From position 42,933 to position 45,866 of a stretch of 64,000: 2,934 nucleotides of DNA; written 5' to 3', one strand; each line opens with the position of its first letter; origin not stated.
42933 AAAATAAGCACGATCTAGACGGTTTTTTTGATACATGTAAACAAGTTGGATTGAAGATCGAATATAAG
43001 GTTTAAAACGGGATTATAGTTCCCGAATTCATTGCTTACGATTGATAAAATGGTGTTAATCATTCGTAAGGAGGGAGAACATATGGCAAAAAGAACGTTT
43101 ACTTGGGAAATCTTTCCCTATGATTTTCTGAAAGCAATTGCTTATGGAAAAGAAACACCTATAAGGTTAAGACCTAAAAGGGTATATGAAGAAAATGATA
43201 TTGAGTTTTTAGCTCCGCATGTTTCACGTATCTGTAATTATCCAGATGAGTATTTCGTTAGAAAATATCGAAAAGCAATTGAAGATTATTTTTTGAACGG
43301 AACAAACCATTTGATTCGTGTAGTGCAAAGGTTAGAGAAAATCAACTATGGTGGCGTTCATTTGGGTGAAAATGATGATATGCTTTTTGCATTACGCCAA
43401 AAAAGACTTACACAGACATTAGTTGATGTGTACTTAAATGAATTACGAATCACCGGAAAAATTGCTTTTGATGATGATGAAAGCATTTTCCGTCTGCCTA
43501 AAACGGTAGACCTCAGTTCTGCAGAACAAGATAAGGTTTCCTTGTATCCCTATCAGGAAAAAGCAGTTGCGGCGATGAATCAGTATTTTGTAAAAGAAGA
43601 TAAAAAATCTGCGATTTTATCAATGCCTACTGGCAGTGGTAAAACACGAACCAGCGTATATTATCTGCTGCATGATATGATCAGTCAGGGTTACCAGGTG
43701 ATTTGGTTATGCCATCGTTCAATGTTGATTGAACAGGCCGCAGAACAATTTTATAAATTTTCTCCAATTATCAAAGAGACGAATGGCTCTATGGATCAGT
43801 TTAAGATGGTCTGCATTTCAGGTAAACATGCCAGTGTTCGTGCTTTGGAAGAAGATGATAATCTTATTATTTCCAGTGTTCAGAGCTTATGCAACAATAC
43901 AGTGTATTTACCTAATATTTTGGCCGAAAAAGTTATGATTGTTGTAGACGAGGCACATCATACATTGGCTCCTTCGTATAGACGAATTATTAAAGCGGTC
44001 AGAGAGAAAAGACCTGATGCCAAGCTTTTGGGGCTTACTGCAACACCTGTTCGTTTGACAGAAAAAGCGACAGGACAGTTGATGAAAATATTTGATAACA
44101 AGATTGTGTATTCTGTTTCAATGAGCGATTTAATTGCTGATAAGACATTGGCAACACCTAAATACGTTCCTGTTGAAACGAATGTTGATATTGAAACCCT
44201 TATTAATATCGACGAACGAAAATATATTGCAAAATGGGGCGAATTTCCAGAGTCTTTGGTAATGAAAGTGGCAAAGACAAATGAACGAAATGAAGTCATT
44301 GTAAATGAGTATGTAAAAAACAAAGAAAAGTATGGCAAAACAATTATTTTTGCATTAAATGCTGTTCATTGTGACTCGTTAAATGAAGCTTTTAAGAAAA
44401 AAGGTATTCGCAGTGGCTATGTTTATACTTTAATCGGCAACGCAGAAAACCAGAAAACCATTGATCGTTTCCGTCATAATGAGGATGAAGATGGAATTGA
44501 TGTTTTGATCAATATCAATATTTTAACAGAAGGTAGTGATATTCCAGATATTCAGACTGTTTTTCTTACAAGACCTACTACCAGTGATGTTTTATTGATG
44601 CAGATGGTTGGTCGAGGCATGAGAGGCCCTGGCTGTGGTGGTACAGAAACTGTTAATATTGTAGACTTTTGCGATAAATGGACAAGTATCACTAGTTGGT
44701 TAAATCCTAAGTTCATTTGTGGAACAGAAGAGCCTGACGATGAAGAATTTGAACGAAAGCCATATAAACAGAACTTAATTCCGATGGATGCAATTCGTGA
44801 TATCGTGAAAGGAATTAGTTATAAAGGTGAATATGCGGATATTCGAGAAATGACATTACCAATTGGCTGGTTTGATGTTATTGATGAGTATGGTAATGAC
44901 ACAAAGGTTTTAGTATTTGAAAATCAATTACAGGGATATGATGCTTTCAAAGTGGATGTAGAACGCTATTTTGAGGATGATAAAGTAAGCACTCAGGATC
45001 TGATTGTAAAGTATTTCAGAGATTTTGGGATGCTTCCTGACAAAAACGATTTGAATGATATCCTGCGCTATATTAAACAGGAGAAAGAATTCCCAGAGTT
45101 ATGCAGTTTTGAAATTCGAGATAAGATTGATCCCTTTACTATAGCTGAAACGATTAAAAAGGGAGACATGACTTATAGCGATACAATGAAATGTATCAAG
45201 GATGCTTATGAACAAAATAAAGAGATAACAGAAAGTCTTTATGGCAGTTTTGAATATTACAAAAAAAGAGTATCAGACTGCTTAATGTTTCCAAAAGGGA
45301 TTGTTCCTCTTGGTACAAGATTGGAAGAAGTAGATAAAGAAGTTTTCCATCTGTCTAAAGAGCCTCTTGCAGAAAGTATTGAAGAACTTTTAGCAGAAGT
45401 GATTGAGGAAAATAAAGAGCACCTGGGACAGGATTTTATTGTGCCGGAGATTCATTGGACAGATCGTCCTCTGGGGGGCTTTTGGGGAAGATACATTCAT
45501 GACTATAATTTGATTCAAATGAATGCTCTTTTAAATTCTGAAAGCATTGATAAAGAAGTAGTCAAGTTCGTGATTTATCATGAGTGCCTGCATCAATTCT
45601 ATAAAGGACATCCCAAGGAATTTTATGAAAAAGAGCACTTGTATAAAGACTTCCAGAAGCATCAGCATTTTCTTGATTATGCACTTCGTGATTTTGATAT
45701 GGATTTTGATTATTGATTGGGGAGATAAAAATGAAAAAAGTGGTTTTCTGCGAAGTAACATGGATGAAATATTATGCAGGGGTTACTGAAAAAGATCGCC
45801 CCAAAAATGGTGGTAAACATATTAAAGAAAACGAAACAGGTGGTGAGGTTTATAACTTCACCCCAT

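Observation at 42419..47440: AT-rich cargo block splitting the T4SS array: HTH regulator + SF2 helicase fused to a DUF45-like HExxH domain + coupled unknown/TPR protein, a candidate undescribed defence module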

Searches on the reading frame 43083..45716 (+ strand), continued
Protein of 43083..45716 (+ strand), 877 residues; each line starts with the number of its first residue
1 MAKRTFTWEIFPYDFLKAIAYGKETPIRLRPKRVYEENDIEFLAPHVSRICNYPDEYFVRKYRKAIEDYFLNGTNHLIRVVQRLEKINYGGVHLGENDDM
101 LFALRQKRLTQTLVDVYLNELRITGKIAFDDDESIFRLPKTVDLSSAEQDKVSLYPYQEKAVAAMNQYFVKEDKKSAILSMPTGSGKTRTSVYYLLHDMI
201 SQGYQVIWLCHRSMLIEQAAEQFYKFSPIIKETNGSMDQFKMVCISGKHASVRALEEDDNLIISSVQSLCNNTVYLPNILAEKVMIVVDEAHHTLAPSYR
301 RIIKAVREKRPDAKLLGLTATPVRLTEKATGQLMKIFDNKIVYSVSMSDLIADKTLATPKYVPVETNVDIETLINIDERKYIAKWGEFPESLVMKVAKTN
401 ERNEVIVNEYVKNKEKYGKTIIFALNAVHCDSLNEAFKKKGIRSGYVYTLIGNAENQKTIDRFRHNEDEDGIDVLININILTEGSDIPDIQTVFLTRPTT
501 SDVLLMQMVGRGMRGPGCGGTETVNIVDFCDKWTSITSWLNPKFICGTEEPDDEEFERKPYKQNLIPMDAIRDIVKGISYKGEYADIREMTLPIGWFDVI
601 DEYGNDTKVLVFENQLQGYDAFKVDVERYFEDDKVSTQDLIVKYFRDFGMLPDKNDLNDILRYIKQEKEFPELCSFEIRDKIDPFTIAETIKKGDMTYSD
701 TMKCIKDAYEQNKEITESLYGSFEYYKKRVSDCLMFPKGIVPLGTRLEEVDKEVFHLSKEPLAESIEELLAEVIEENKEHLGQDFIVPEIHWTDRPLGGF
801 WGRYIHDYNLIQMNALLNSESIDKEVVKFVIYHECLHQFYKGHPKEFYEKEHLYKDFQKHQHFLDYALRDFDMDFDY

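Call 70: find_encoding_contigs(protein=P0226, flank=8000, max_places=2)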
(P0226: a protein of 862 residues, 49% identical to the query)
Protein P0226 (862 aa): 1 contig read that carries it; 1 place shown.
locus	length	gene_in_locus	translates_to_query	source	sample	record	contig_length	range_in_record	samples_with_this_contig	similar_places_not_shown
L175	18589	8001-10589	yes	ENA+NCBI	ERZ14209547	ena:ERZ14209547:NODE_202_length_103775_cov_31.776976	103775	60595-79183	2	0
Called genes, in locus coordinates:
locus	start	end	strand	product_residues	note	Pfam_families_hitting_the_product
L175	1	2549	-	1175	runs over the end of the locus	PF01855:POR_N, PF02780:Transketolase_C (weak), PF17147:PFOR_II, PF01558:POR, PF10371:EKR, PF00037:Fer4 (weak), PF12838:Fer4_7, PF02775:TPP_enzyme_C, +8 more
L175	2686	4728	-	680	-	PF00145:DNA_methylase, PF09561:RE_HpaII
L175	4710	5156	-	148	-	PF03852:Vsr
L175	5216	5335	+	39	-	-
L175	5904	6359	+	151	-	PF03885:DUF327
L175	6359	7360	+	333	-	PF13177:DNA_pol3_delta2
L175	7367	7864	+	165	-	-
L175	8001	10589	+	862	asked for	PF00270:DEAD, PF04851:ResIII, PF18766:SWI2_SNF2, PF00271:Helicase_C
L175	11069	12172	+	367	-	-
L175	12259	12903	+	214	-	PF02475:TRM5-TYW2_MTfase (weak), PF05175:MTS, PF06325:PrmA, PF13847:Methyltransf_31, PF08241:Methyltransf_11 (faint), PF13649:Methyltransf_25 (weak)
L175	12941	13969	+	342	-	PF05681:Fumerase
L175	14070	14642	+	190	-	PF05683:Fumerase_C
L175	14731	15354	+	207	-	PF01127:Sdh_cyt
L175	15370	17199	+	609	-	PF00890:FAD_binding_2, PF03486:HI0933_like (faint), PF02910:Succ_DH_flav_C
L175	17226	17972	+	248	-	PF13085:Fer2_3, PF12838:Fer4_7 (faint), PF13183:Fer4_8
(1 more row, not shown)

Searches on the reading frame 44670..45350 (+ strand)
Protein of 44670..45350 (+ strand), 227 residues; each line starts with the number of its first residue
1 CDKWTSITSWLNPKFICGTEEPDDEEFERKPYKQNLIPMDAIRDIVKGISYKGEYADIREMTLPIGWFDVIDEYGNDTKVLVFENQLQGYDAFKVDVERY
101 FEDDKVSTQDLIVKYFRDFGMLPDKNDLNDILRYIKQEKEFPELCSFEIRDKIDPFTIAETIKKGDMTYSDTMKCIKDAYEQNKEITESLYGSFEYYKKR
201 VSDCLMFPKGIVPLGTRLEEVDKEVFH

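Call 65: search_protein_families(library=pfam, proteins=[window:44670-45350:+], max_evalue=1)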
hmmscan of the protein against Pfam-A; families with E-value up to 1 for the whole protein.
window:44670-45350:+ (227 aa): 1 family
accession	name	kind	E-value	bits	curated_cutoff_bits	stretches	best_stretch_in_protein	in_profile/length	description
PF00719.24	Pyrophosphatase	-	0.025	14.9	23.5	1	63-126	71-128/153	Inorganic pyrophosphatase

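Call 98: search_solved_structures(query=A12, max_evalue=10, show_alignments=1)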
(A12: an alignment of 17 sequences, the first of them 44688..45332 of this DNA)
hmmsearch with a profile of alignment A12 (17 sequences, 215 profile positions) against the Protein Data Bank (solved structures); distinct sequences matched with E-value up to 10: 7.
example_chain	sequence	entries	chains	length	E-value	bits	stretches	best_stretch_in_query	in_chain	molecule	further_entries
5n7h_A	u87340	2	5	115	0.34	13.8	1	62-108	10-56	MARVEL domain-containing protein 2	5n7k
5n7i_A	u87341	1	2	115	0.42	13.5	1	62-135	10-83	MARVEL domain-containing protein 2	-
3t47_A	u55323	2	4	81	0.53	13.2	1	131-177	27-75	SCIN-D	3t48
3t46_A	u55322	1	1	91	0.61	13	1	131-177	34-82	SCIN-D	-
4ywz_A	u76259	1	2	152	0.98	12.3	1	87-151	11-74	Sensor protein kinase WalK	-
5is1_A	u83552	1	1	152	1.1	12.1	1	86-151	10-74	Histidine kinase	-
1nkd_A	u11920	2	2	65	2.1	11.2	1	147-192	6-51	ROP | ROP PROTEIN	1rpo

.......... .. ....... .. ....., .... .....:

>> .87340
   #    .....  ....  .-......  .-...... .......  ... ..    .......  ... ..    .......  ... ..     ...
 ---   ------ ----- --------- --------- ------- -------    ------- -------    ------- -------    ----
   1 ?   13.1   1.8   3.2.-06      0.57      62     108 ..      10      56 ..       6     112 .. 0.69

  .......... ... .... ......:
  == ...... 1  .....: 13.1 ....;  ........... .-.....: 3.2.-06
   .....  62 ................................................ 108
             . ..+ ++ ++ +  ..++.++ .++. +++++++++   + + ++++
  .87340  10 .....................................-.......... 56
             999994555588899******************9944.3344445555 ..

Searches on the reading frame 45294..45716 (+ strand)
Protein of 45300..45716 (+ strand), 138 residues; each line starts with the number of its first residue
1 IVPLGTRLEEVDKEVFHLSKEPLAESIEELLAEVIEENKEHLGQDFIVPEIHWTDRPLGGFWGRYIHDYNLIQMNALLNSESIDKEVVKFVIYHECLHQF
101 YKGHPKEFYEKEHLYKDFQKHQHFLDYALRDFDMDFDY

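Call 65: search_protein_families(library=pfam, proteins=[window:45300-45716:+], max_evalue=1)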
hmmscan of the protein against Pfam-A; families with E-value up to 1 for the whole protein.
window:45300-45716:+ (138 aa): 2 families
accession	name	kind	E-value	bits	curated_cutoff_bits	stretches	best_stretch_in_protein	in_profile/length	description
PF01863.23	YgjP-like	-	6.2e-06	26.8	26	1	21-126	102-205/207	YgjP-like, metallopeptidase domain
PF07033.16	Orthopox_B11R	-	0.11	12.8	25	1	73-92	47-66/71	Orthopoxvirus B11R protein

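Call 90: search_solved_structures(query=A10, max_evalue=10, show_alignments=3)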
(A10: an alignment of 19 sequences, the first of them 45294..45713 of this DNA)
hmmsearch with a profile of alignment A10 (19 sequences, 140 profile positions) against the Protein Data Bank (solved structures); distinct sequences matched with E-value up to 10: 4.
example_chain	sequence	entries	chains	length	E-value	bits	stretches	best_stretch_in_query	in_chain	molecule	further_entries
4qhj_A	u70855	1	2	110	2.3e-05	27.6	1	31-113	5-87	Uncharacterized protein MJ1213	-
4qhf_A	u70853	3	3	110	3.3e-05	27.2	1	31-113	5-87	Uncharacterized protein MJ1213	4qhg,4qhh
4qhi_A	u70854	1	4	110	7.6e-05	26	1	31-113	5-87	Uncharacterized protein MJ1213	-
4jix_A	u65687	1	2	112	0.0007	22.9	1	50-124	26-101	Projannalysin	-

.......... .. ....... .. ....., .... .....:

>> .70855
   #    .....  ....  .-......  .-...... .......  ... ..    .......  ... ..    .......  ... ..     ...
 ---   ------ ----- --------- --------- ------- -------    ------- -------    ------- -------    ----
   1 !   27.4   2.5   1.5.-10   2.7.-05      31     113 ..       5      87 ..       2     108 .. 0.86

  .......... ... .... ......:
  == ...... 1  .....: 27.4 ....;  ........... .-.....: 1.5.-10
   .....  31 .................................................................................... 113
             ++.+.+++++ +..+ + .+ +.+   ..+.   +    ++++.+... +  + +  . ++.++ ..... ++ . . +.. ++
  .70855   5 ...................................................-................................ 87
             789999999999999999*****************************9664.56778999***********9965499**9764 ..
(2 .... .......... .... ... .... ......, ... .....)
